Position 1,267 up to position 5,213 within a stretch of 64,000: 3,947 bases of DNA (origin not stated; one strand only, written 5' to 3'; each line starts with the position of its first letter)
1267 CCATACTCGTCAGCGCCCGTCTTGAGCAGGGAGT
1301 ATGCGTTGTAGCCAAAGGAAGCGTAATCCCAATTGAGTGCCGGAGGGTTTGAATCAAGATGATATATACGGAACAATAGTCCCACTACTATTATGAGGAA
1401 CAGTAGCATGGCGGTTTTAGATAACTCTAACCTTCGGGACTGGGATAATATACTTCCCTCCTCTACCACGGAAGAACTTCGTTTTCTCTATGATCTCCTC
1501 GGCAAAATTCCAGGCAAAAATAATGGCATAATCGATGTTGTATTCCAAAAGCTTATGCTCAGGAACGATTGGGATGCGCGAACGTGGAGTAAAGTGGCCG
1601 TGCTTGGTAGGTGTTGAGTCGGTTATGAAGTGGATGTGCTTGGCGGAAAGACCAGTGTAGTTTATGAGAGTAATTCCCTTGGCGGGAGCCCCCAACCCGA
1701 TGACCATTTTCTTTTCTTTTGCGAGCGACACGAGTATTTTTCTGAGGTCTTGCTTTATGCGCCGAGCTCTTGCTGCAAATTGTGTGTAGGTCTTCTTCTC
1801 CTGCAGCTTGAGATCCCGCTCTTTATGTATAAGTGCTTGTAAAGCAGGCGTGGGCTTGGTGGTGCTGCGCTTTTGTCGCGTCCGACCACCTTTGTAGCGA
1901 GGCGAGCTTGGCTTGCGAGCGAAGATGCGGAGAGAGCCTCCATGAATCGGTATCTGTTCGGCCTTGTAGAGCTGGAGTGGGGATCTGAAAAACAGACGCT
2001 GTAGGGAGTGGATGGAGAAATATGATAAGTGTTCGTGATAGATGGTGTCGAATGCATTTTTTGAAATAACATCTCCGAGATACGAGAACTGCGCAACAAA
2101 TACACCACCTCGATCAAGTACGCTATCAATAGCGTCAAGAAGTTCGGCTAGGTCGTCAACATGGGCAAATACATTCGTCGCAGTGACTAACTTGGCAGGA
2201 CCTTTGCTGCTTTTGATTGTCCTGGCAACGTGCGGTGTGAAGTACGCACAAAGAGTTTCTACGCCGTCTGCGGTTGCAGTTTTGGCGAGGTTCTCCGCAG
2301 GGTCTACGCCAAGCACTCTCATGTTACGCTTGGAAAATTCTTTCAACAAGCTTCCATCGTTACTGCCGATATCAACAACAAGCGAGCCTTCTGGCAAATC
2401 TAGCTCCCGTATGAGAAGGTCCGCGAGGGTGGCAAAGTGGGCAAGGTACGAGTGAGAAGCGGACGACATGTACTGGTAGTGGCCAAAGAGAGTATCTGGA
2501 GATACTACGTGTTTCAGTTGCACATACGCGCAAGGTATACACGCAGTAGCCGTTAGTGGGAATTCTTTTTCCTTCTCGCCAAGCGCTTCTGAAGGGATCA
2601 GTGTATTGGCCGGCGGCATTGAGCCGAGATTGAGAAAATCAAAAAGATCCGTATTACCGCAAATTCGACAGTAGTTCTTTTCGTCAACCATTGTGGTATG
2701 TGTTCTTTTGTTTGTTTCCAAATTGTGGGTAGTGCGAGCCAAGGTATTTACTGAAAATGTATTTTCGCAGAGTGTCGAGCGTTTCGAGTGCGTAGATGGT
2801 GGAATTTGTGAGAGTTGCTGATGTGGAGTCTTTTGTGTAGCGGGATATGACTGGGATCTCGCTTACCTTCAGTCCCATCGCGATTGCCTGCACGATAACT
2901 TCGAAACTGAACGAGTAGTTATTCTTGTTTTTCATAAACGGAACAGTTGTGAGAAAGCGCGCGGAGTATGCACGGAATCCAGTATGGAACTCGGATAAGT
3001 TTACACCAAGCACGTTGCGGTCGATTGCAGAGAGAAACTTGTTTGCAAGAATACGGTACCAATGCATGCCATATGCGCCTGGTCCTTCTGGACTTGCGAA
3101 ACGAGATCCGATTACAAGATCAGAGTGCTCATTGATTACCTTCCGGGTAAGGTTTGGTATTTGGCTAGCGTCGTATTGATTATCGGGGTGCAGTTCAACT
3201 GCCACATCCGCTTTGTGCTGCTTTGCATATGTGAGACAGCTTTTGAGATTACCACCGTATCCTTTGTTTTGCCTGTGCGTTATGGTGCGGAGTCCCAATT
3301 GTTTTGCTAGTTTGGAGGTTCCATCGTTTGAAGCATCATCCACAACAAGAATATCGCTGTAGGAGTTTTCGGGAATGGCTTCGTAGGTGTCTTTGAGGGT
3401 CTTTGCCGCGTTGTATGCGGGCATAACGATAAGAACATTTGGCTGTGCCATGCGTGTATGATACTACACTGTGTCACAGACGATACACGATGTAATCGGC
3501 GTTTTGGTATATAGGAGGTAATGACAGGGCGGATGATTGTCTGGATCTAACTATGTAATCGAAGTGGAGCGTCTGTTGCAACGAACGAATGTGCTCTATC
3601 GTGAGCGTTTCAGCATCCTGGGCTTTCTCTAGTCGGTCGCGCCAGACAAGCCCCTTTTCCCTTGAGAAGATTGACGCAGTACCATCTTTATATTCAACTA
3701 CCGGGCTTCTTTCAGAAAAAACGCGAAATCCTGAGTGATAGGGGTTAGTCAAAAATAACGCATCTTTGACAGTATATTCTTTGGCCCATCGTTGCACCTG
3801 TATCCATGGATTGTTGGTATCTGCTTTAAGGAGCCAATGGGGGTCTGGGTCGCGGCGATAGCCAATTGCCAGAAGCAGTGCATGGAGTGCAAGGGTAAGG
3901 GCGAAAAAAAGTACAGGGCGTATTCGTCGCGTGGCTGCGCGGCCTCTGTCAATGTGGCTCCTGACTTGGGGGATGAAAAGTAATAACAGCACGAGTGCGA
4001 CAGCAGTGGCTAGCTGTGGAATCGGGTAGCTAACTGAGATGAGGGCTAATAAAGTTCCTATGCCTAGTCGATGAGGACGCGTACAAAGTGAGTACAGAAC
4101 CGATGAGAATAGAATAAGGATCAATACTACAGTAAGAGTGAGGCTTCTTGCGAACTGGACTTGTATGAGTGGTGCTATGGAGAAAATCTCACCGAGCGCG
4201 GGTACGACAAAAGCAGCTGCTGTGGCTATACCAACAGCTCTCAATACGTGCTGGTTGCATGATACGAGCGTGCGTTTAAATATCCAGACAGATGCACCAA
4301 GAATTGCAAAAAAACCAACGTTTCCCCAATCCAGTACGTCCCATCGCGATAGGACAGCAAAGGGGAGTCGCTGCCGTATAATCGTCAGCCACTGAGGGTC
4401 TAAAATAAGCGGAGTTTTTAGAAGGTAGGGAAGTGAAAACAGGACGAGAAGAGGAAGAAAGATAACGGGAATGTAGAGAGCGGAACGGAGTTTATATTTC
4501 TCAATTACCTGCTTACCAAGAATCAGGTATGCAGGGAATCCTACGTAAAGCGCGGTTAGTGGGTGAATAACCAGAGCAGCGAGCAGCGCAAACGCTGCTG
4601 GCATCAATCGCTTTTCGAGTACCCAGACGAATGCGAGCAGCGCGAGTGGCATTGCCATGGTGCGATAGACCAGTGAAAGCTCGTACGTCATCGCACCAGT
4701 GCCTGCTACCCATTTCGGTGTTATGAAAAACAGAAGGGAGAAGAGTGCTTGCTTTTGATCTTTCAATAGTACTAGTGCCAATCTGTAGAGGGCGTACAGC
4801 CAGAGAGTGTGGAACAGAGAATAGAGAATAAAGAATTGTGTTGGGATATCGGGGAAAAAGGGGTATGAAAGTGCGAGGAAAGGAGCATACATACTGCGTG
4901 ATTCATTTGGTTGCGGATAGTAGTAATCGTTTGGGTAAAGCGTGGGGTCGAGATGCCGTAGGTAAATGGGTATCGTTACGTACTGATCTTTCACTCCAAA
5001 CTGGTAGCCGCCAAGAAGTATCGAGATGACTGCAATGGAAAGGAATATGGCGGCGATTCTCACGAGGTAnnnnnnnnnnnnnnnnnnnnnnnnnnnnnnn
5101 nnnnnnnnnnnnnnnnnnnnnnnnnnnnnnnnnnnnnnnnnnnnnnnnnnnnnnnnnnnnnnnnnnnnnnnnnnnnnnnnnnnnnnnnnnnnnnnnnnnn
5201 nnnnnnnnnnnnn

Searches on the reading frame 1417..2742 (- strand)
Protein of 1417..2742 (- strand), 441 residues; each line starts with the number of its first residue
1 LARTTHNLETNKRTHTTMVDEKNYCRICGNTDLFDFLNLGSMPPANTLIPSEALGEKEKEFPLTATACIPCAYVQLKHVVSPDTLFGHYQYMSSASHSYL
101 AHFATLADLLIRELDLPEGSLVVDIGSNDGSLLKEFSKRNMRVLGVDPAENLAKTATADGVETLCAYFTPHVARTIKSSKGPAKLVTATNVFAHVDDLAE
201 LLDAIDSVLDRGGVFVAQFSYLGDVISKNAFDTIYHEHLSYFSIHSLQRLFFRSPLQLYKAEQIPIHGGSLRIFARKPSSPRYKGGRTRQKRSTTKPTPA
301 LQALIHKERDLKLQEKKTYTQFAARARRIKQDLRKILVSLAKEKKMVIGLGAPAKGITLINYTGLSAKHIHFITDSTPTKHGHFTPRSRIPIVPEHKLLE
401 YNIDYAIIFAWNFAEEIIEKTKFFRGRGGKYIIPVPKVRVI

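Call 14: search_protein_families(library=pfam, proteins=[window:1417-2742:-], max_evalue=0.001)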
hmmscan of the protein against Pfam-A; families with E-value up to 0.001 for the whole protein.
window:1417-2742:- (441 aa): 6 families
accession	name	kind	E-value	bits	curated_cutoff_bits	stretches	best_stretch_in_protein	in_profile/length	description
PF08484.17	Methyltransf_14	-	1.2e-48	165.4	23.5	1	265-436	1-160/160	C-methyltransferase C-terminal domain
PF08421.16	Methyltransf_13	-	2.6e-18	66.4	31.3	1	25-86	1-62/62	Putative zinc binding domain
PF13489.12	Methyltransf_23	-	6.8e-17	62.1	27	1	104-251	7-154/164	Methyltransferase domain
PF08242.18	Methyltransf_12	-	1e-08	36.2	30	1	123-215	1-98/98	Methyltransferase domain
PF08241.18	Methyltransf_11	-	1.1e-08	36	21.2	1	123-216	1-94/95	Methyltransferase domain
PF13649.12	Methyltransf_25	-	1.9e-07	32.1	27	1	122-213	1-97/97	Methyltransferase domain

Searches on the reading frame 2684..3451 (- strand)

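Call 14: search_protein_families(library=pfam, proteins=[window:2684-3451:-], max_evalue=0.001)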
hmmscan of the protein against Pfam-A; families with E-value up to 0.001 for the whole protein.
window:2684-3451:- (255 aa): 1 family
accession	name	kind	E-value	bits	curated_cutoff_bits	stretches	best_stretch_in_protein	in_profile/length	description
PF00535.33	Glycos_transf_2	-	2.8e-20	73.3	23.3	1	8-166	2-163/168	Glycosyl transferase family 2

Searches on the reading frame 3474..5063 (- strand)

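Call 14: search_protein_families(library=pfam, proteins=[window:3474-5063:-], max_evalue=0.001)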
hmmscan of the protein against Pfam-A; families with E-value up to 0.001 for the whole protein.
window:3474-5063:- (529 aa): 1 family
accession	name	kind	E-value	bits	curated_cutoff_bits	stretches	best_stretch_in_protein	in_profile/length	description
PF20604.3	DUF6798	-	6.5e-12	45.4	26.9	1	419-480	2-60/61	Domain of unknown function (DUF6798)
